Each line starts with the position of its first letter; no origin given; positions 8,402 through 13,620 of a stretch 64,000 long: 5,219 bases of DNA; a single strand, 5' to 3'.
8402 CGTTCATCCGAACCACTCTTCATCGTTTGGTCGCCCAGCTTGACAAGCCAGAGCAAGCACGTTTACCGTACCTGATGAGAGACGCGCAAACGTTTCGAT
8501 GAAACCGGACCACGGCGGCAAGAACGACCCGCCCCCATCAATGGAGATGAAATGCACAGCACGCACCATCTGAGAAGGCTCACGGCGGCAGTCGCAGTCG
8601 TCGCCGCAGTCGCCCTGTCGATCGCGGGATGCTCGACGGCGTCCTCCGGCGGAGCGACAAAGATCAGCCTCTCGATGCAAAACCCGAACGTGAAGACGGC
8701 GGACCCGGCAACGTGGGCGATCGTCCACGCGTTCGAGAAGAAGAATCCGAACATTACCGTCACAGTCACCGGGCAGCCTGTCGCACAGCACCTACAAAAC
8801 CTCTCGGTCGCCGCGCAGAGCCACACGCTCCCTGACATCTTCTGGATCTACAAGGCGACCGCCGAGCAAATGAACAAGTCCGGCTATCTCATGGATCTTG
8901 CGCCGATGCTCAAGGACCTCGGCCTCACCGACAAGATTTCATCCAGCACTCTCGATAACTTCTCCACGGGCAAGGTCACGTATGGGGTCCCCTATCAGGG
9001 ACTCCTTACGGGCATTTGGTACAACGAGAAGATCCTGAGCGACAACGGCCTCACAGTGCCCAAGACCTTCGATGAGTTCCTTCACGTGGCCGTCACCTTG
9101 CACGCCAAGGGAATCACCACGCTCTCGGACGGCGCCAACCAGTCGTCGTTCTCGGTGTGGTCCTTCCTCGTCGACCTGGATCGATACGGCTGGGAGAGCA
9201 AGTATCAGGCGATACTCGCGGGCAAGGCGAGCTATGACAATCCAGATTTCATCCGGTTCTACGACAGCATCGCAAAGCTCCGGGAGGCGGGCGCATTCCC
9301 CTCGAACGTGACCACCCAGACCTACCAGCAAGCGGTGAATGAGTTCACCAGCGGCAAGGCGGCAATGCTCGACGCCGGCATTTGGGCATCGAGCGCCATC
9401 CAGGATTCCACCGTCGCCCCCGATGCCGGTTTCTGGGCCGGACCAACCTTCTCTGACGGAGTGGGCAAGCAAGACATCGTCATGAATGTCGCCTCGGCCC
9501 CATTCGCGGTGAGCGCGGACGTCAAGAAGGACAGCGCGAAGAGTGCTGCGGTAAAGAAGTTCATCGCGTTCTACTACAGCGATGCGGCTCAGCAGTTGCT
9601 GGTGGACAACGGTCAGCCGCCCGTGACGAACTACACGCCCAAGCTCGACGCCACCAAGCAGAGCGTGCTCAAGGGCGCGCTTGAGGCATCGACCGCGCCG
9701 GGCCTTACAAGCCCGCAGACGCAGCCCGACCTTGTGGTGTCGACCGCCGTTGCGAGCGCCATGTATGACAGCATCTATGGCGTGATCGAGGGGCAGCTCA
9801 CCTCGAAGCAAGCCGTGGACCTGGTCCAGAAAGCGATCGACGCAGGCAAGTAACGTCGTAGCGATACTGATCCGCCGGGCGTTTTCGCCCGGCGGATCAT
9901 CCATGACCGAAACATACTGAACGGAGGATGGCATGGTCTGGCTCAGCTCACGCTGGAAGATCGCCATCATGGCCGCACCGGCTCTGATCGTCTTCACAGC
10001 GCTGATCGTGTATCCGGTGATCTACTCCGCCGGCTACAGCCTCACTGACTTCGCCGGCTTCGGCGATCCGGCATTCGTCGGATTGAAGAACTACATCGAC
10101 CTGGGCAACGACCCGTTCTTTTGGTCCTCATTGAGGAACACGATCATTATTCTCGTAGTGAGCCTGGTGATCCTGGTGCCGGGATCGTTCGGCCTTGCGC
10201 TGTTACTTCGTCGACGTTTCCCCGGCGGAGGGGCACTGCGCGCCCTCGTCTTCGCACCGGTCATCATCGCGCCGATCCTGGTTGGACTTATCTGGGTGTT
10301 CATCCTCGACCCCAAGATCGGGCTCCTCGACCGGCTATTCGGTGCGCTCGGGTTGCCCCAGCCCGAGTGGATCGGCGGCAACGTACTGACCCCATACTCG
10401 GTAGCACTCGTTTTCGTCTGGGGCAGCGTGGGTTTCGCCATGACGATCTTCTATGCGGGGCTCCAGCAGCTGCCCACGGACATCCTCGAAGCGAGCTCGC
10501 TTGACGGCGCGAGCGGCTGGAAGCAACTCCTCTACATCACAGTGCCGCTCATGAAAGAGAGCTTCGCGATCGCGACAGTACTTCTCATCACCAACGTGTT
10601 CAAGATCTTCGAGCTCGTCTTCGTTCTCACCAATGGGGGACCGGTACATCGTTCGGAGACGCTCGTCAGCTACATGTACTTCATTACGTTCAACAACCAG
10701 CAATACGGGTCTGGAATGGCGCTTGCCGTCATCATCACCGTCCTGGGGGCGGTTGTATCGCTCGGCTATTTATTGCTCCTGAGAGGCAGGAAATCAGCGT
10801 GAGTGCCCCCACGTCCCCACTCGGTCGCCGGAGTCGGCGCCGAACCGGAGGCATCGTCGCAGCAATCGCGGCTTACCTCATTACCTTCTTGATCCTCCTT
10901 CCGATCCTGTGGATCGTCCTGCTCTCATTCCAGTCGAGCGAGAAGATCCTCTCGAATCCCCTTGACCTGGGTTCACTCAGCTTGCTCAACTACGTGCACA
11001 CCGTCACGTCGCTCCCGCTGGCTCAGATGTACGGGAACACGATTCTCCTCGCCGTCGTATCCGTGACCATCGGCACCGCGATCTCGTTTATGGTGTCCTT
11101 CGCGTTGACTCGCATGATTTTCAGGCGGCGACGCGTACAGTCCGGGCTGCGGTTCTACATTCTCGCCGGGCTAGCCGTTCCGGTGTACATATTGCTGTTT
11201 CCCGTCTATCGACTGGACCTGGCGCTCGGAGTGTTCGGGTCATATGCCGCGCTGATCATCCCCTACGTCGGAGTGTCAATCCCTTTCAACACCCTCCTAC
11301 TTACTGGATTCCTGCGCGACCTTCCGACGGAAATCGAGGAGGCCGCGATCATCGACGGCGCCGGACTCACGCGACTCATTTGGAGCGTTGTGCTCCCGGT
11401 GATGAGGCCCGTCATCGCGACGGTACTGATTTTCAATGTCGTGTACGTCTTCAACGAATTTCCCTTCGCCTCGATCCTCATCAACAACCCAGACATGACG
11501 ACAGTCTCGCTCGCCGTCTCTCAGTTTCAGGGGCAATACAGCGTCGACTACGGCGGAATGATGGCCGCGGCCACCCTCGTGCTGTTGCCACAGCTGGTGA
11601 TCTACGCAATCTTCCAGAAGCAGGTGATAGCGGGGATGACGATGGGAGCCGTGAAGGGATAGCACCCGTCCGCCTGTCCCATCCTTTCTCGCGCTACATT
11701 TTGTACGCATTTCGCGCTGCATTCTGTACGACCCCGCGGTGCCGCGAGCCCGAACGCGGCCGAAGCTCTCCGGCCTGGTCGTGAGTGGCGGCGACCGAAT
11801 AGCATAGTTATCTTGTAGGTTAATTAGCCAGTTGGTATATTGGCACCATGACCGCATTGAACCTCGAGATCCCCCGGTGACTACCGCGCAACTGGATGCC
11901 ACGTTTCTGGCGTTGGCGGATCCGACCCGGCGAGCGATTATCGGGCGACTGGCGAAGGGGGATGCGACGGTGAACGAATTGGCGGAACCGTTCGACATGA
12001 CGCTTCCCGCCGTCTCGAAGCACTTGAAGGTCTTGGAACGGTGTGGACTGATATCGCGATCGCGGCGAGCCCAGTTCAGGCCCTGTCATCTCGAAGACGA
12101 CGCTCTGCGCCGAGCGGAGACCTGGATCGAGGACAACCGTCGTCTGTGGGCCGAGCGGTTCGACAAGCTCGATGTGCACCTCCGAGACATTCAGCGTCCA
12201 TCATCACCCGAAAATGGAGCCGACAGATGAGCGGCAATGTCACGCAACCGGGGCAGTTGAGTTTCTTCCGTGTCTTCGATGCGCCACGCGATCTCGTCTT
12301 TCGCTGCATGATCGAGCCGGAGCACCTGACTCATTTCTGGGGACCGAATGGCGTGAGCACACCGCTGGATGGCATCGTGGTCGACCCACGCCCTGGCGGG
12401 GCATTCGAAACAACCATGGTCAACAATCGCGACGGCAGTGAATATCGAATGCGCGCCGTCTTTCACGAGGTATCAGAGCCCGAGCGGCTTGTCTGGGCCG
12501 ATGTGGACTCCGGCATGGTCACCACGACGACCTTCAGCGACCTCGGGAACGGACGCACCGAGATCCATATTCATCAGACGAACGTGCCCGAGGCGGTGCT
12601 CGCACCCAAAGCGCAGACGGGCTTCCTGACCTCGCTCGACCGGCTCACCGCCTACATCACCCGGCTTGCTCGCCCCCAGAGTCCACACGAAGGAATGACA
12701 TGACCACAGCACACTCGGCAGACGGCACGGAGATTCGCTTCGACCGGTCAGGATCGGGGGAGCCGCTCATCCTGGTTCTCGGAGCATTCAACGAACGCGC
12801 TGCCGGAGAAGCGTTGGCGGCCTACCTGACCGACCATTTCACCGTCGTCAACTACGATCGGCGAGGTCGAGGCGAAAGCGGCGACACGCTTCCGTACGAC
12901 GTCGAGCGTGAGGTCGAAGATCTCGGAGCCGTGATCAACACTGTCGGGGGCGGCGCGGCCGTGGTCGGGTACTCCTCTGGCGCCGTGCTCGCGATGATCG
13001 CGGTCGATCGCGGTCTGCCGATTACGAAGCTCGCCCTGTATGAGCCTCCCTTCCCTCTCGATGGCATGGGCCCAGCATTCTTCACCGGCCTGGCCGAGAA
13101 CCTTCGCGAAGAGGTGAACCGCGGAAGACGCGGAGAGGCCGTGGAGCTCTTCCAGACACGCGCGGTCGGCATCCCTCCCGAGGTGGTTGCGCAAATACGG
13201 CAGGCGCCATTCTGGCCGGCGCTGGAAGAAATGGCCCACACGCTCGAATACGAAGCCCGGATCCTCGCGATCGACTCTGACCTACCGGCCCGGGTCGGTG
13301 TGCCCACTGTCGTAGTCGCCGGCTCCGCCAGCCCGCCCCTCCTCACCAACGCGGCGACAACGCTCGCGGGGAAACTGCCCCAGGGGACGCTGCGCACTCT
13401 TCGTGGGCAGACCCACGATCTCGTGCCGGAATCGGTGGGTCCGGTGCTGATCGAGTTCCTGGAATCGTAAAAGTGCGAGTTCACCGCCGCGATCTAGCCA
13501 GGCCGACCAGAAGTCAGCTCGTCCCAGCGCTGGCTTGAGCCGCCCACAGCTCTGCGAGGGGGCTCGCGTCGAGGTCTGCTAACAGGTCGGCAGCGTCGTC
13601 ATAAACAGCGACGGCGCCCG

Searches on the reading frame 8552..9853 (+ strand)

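Call 8: search_protein_families(library=pfam, proteins=[window:8552-9853:+], max_evalue=0.001)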
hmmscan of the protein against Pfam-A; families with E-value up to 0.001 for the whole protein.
window:8552-9853:+ (433 aa): 4 families
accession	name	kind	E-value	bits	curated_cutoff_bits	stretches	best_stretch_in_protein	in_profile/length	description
PF01547.30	SBP_bac_1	-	2.6e-32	113.5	26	1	51-348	7-307/307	Bacterial extracellular solute-binding protein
PF13416.11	SBP_bac_8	-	2.9e-28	99.9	27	1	56-359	1-262/279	Bacterial extracellular solute-binding protein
PF13531.11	SBP_bac_11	-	0.0001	22.6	25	0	253-354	137-225/227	Bacterial extracellular solute-binding protein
PF13343.11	SBP_bac_6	-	0.00016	21.7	24.6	0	324-363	187-222/245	Bacterial extracellular solute-binding protein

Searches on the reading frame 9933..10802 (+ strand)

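Call 8: search_protein_families(library=pfam, proteins=[window:9933-10802:+], max_evalue=0.001)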
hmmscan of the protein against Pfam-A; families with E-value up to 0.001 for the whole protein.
window:9933-10802:+ (289 aa): 1 family
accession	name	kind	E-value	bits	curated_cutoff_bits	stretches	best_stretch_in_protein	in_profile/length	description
PF00528.27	BPD_transp_1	-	2.2e-12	47.5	26.4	1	88-283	8-179/184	Binding-protein-dependent transport system inner membrane component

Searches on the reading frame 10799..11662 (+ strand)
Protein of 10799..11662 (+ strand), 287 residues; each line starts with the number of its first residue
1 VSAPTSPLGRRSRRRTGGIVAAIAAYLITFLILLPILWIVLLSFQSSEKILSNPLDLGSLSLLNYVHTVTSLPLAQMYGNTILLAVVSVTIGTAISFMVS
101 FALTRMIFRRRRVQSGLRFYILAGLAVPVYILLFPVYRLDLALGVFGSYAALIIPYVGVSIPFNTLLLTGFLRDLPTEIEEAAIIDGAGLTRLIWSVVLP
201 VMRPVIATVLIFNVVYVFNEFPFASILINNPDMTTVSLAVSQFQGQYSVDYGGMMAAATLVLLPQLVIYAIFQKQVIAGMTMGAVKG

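Call 8: search_protein_families(library=pfam, proteins=[window:10799-11662:+], max_evalue=0.001)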
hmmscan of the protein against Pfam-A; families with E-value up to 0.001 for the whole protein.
window:10799-11662:+ (287 aa): 1 family
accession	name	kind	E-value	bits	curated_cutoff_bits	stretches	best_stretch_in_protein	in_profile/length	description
PF00528.27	BPD_transp_1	-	9.3e-20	71.6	26.4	1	104-277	9-179/184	Binding-protein-dependent transport system inner membrane component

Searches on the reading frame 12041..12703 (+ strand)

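Call 8: search_protein_families(library=pfam, proteins=[window:12041-12703:+], max_evalue=0.001)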
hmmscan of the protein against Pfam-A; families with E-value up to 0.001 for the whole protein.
window:12041-12703:+ (220 aa): 1 family
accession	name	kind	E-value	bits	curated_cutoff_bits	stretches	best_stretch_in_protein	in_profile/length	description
PF08327.17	AHSA1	-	4.1e-19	69.5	22.1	1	80-206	1-124/125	Activator of Hsp90 ATPase homolog 1-like protein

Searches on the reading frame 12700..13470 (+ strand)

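Call 8: search_protein_families(library=pfam, proteins=[window:12700-13470:+], max_evalue=0.001)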
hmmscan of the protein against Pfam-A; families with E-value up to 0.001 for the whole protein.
window:12700-13470:+ (256 aa): 3 families
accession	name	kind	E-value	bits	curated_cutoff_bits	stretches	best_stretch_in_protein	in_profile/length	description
PF12697.13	Abhydrolase_6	-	2.2e-12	48.6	26.3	1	38-242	19-206/217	Alpha/beta hydrolase family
PF12146.15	Hydrolase_4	-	4.6e-05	23.3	27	1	37-244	21-237/239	Serine aminopeptidase, S33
PF00561.26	Abhydrolase_1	-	0.00012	22.3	25.8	1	23-193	3-191/245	alpha/beta hydrolase fold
